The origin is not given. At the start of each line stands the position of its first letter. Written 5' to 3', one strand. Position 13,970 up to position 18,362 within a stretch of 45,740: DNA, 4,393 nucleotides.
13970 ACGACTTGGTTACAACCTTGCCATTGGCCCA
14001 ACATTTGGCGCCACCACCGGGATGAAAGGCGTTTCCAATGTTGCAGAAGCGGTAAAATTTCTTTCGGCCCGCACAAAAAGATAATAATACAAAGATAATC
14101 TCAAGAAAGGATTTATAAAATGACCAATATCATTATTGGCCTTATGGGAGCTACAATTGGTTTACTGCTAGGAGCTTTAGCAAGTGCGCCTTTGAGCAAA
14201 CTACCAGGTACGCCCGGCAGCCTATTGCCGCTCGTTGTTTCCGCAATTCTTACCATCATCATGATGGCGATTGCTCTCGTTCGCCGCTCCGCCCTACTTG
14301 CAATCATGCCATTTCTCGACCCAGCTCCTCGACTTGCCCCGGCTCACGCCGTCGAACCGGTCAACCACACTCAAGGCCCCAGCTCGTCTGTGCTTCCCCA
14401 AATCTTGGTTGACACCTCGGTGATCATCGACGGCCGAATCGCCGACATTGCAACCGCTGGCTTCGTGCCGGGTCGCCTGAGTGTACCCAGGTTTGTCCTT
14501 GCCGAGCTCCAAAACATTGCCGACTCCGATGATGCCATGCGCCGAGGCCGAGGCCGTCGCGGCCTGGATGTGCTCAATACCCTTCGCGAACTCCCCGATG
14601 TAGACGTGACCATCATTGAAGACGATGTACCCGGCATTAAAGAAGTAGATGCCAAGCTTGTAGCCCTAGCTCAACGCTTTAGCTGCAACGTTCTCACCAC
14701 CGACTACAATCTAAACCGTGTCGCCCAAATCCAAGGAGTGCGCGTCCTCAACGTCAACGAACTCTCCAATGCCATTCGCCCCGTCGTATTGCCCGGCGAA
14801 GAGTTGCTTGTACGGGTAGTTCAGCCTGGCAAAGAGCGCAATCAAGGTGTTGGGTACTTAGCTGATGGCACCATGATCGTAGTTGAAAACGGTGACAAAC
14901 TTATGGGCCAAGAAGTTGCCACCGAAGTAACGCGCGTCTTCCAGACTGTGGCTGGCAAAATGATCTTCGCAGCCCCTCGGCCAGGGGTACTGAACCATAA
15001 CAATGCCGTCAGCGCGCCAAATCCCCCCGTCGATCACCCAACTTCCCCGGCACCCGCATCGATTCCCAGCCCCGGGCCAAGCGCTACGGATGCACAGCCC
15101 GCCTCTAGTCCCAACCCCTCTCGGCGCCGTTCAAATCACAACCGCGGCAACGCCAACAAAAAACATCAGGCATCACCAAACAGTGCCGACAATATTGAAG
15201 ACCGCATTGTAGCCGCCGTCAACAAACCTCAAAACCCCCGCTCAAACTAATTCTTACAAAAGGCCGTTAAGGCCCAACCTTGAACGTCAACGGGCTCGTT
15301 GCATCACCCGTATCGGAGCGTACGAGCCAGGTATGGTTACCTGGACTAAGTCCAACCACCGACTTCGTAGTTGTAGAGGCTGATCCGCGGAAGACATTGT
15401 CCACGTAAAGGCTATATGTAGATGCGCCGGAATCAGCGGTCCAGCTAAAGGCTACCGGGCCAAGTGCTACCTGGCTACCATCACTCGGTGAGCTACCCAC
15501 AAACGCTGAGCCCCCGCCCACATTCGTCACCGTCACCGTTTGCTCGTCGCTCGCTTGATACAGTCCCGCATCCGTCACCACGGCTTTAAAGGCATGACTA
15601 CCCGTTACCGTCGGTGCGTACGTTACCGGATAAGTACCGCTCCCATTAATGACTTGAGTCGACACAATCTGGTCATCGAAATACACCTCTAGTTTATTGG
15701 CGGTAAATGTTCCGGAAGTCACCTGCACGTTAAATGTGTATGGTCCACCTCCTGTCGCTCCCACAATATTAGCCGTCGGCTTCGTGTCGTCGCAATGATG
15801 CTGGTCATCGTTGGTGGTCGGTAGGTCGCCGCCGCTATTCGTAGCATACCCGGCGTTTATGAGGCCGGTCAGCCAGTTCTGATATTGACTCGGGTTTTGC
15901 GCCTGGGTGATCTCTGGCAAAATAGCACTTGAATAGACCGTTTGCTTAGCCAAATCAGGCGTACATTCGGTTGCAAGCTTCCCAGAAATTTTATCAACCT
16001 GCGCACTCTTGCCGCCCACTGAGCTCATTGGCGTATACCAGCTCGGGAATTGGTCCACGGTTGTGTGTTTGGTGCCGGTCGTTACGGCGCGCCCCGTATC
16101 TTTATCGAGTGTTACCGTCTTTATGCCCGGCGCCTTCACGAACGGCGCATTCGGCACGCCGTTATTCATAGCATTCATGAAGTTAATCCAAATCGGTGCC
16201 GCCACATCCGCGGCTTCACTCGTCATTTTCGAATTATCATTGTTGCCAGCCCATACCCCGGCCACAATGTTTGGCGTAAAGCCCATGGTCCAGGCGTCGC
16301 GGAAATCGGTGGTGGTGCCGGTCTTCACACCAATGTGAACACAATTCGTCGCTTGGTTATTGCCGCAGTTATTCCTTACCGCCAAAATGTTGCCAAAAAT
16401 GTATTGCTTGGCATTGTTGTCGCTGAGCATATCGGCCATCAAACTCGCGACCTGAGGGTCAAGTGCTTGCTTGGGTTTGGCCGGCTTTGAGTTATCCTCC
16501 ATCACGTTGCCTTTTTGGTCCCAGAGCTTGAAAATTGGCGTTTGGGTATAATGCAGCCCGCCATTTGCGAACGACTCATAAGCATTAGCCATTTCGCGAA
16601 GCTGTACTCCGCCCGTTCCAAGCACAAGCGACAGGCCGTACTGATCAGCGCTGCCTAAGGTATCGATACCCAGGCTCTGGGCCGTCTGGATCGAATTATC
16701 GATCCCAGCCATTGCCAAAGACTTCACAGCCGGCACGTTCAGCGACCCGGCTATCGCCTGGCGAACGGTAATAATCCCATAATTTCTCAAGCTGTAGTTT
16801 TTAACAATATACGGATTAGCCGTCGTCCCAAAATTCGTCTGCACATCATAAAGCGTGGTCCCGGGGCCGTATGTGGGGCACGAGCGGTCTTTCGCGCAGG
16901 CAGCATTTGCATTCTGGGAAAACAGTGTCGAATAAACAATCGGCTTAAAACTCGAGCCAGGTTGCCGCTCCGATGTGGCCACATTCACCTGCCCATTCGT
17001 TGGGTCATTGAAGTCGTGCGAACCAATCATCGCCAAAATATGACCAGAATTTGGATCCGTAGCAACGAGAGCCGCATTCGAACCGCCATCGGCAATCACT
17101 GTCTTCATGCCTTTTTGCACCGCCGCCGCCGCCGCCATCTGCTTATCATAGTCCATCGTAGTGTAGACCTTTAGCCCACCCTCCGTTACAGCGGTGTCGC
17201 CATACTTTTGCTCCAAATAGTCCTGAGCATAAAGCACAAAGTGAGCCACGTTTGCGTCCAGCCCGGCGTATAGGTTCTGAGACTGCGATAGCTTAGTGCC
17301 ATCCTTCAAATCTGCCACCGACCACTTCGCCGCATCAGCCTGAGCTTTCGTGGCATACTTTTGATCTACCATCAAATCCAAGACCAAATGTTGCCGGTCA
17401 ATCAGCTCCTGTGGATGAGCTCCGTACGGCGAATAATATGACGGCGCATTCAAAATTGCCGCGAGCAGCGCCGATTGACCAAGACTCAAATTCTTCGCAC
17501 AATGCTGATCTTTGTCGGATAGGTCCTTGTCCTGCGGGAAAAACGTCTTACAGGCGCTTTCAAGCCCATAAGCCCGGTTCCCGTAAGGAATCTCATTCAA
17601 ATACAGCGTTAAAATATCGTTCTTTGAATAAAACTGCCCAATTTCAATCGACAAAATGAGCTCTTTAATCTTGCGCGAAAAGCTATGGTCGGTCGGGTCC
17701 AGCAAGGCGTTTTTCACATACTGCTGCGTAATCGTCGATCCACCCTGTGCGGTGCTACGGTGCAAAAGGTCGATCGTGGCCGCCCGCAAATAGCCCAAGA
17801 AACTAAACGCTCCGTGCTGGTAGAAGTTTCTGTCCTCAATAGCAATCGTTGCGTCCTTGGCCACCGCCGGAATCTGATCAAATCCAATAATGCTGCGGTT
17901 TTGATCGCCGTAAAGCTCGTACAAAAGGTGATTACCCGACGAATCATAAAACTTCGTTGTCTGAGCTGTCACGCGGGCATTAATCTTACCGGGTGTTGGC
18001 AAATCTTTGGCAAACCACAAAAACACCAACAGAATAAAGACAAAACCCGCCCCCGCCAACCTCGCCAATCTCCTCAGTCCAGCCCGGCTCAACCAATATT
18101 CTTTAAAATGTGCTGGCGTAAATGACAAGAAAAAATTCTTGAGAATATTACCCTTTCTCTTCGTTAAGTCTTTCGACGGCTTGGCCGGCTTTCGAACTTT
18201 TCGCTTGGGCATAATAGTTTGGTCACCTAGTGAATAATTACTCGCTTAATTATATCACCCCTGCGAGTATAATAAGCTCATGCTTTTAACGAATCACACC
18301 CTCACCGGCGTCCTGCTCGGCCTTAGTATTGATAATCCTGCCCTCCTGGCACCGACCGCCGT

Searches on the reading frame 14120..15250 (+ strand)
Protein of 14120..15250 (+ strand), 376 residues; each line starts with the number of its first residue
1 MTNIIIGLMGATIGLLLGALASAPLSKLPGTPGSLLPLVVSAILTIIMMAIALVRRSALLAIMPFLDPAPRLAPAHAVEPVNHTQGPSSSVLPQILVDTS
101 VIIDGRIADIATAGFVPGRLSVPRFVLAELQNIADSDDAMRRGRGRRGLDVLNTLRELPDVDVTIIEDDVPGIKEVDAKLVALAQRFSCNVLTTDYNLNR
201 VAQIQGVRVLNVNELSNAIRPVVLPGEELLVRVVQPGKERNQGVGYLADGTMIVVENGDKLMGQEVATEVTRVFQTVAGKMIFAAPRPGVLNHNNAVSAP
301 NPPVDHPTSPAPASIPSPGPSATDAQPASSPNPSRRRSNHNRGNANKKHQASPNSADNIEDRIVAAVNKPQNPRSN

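Call 61: search_protein_families(library=pfam, proteins=[window:14120-15250:+], max_evalue=0.00001)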
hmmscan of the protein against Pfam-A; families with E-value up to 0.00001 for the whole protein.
window:14120-15250:+ (376 aa): 1 family
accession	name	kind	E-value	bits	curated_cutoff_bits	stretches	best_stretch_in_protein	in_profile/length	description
PF01850.27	PIN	-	1.2e-08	36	23.6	1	95-202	1-118/120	PIN domain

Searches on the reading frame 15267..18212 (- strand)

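Call 61: search_protein_families(library=pfam, proteins=[window:15267-18212:-], max_evalue=0.00001)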
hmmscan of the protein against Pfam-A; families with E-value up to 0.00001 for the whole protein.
window:15267-18212:- (981 aa): 1 family
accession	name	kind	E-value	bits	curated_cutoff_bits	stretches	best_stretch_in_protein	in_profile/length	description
PF00912.28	Transgly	-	3.7e-50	170.2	27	1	96-281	4-177/178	Transglycosylase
